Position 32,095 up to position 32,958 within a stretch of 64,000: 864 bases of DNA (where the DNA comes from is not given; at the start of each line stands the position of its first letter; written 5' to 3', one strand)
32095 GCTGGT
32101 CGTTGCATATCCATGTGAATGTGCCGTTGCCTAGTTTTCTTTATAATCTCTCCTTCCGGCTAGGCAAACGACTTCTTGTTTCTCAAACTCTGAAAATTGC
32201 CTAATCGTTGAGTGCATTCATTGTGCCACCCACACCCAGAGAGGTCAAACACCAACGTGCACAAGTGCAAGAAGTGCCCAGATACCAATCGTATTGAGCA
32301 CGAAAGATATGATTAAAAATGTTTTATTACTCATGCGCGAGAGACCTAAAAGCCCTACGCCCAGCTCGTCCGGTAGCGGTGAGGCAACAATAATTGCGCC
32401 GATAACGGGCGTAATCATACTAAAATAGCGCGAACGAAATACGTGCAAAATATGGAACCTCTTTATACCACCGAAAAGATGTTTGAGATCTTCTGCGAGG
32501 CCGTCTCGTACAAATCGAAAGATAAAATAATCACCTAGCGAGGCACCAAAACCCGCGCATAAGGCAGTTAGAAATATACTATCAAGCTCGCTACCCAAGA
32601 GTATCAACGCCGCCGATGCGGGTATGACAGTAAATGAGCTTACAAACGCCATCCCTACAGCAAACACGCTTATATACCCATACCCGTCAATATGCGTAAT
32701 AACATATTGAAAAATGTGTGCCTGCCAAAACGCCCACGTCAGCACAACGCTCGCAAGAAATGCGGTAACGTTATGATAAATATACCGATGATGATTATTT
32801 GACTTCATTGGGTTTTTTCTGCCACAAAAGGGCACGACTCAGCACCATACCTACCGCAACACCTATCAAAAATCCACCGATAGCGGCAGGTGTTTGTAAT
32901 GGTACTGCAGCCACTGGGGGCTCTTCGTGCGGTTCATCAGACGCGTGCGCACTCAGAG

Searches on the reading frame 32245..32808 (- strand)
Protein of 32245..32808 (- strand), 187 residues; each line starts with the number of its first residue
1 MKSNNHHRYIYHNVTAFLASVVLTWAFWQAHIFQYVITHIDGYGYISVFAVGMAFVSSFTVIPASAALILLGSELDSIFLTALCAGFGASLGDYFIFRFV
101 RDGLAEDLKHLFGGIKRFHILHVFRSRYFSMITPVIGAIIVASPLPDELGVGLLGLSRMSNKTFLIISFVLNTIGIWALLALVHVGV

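Call 54: search_protein_families(library=pfam, proteins=[window:32245-32808:-], max_evalue=0.01)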
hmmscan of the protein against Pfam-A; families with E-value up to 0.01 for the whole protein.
window:32245-32808:- (187 aa): 0 families
